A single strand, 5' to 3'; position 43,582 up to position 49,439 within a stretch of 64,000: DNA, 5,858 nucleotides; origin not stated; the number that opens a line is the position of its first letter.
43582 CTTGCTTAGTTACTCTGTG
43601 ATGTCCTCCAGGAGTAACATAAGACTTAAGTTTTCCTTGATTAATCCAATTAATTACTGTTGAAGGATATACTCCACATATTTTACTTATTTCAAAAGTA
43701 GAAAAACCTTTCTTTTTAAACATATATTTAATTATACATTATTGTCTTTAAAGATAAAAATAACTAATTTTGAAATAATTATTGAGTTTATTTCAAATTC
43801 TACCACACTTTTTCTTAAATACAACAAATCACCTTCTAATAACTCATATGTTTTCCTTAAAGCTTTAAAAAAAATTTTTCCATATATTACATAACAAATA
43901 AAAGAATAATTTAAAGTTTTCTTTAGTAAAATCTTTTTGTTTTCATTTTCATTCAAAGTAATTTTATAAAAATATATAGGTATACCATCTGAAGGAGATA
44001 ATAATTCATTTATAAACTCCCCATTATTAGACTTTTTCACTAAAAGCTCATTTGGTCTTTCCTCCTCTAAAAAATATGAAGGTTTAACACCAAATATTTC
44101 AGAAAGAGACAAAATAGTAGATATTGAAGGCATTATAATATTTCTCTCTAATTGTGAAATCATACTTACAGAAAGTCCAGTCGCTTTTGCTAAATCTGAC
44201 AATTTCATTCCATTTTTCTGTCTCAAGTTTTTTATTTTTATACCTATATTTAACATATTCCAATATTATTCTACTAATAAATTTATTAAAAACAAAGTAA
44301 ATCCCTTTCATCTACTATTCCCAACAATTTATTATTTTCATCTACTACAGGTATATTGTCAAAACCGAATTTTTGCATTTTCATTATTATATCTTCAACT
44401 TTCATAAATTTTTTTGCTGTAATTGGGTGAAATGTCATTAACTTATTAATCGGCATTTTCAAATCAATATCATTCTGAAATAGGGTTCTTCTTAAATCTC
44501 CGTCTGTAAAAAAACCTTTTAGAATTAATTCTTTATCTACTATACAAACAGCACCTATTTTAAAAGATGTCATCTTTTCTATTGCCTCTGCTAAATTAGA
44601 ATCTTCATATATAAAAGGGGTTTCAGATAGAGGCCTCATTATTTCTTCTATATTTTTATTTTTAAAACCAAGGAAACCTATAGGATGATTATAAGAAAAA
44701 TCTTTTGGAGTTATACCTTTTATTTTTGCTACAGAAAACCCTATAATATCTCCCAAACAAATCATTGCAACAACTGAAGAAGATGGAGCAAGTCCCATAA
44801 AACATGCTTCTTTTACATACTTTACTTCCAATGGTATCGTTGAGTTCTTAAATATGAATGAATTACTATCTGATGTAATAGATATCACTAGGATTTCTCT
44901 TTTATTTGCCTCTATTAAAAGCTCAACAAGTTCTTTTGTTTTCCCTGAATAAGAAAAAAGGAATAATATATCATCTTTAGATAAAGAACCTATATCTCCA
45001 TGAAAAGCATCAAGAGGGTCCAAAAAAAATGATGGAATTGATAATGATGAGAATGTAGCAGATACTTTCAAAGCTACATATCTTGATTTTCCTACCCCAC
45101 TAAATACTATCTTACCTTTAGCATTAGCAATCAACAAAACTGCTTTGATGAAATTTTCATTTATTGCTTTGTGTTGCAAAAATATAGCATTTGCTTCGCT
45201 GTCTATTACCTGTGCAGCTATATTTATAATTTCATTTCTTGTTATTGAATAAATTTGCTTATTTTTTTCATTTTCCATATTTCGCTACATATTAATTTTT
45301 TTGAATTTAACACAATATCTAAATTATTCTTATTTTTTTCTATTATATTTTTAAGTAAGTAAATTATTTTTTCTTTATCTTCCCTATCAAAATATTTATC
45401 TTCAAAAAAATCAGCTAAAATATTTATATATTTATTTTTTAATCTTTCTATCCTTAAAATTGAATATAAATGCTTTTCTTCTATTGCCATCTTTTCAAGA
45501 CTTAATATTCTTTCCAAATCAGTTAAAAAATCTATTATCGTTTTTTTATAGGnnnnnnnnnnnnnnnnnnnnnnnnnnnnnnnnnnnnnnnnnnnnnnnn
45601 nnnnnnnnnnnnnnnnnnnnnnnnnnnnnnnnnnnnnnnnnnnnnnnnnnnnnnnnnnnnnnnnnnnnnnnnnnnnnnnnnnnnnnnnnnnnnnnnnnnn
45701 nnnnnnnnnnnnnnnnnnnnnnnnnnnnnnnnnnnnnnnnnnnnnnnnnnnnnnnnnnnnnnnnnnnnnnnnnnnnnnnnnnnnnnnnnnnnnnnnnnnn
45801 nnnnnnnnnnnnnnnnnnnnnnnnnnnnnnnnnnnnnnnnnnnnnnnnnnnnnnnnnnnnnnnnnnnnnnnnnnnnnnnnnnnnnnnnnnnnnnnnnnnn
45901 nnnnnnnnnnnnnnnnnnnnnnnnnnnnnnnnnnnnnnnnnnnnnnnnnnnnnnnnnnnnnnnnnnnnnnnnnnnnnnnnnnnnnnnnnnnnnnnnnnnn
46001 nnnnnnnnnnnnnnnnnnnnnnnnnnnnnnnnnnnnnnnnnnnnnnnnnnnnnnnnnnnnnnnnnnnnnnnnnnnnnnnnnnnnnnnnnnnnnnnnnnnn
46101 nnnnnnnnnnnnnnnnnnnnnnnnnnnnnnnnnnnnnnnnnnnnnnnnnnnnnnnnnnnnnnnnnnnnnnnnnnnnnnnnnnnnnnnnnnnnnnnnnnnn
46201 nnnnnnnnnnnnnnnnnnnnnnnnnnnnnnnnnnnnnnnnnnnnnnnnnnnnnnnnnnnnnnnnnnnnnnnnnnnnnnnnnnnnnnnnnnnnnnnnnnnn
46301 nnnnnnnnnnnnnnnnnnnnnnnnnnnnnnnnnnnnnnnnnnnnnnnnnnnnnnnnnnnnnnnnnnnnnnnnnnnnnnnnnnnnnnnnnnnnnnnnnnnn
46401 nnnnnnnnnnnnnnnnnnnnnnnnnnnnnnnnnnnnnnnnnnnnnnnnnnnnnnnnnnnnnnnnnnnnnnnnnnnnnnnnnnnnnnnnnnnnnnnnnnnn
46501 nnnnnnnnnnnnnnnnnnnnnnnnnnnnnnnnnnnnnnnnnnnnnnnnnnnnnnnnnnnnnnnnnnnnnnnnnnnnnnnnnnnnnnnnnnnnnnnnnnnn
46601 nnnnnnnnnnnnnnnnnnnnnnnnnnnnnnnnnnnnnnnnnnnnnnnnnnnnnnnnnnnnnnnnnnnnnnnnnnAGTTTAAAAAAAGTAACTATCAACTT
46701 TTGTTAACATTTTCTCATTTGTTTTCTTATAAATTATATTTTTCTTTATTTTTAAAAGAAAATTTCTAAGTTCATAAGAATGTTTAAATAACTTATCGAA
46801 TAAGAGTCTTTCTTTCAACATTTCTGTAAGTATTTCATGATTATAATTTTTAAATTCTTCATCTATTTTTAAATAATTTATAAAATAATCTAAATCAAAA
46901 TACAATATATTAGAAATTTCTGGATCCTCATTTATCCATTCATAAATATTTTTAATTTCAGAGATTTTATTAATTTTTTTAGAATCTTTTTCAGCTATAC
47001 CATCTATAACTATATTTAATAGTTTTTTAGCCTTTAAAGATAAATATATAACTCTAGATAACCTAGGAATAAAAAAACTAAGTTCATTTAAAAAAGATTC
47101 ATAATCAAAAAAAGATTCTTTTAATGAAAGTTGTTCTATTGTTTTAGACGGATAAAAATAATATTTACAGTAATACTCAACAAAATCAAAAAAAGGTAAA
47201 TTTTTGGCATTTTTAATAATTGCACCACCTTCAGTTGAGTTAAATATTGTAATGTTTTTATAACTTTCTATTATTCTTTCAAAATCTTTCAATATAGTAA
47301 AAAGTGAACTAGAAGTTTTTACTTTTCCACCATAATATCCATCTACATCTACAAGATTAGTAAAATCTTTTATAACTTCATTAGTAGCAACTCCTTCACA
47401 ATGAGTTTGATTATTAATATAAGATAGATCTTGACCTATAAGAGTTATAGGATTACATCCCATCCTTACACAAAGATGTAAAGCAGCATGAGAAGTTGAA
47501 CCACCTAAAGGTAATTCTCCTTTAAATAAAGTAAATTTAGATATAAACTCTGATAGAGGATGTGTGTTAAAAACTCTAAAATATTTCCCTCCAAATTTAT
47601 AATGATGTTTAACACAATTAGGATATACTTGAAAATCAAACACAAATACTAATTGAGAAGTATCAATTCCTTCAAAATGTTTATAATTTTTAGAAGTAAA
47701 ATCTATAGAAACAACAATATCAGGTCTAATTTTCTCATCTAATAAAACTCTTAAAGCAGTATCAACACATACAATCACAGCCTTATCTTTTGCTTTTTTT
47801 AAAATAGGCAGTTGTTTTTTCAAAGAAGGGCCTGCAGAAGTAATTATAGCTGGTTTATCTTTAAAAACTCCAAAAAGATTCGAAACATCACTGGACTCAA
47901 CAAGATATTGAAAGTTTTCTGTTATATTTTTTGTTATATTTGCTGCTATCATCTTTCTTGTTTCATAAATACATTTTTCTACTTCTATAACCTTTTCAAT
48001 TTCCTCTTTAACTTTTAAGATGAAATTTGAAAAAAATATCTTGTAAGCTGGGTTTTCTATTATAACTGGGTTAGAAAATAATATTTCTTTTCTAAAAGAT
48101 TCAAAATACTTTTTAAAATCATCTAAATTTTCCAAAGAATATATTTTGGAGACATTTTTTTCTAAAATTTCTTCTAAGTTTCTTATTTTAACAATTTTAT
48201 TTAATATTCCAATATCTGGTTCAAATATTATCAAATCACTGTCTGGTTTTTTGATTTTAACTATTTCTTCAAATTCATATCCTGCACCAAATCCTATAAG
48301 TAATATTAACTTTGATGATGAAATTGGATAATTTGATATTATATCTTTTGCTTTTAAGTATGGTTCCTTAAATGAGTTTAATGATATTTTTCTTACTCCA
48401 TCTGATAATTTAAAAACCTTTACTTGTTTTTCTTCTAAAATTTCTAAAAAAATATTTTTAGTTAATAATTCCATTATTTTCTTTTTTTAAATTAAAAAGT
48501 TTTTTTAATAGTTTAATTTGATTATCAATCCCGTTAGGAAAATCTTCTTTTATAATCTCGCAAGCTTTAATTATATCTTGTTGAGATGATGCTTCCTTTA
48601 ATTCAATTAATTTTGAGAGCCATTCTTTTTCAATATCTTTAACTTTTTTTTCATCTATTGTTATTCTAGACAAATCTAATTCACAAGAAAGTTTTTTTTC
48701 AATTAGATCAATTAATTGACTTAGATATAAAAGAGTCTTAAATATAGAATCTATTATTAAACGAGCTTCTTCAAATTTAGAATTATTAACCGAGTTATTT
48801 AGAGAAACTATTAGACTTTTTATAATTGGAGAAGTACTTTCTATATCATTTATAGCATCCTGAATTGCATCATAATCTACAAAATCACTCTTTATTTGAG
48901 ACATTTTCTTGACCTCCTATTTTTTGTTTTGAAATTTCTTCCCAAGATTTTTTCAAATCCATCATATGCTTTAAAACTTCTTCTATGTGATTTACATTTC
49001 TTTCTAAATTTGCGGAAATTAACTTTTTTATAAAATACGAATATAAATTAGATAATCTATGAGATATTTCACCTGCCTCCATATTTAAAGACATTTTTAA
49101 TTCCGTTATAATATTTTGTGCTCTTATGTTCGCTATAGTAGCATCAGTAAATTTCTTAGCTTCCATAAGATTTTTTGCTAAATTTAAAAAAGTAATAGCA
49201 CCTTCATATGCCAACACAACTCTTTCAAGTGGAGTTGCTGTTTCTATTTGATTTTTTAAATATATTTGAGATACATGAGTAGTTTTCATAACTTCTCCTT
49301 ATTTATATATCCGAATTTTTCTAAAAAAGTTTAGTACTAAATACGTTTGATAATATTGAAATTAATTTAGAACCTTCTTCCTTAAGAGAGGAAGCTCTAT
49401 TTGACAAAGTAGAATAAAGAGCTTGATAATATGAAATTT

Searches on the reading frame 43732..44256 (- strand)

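Call 35: search_protein_families(library=pfam, proteins=[window:43732-44256:-], max_evalue=0.001)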
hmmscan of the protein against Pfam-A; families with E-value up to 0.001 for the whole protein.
window:43732-44256:- (174 aa): 4 families
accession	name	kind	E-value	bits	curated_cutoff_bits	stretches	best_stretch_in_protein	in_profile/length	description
PF01381.28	HTH_3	-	2.8e-15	56.5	23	1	8-62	1-55/55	Helix-turn-helix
PF12844.13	HTH_19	-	1.9e-09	37.7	30.2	1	5-63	1-59/64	Helix-turn-helix domain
PF13443.12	HTH_26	-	2.6e-07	31.2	22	1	7-60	1-55/63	Cro/C1-type HTH DNA-binding domain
PF13560.12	HTH_31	-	2.9e-07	31.1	27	1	5-59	3-58/64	Helix-turn-helix domain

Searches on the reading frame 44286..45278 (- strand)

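Call 35: search_protein_families(library=pfam, proteins=[window:44286-45278:-], max_evalue=0.001)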
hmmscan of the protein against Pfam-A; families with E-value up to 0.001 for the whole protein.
window:44286-45278:- (330 aa): 3 families
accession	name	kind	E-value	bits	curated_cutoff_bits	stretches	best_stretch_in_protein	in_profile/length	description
PF01380.27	SIS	-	1.7e-20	73.6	25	1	50-177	2-126/131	SIS domain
PF00571.33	CBS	-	3.4e-20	72.6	24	2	279-328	3-52/57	CBS domain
PF13580.11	SIS_2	-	9.2e-07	29.4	27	1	99-136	101-138/138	SIS domain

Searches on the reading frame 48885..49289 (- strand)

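Call 35: search_protein_families(library=pfam, proteins=[window:48885-49289:-], max_evalue=0.001)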
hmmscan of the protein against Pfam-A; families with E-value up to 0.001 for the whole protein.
window:48885-49289:- (134 aa): 1 family
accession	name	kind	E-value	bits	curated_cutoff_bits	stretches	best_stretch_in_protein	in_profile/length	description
PF02561.19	FliS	-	1.1e-32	113.1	26.7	1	8-119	2-114/115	Flagellar protein FliS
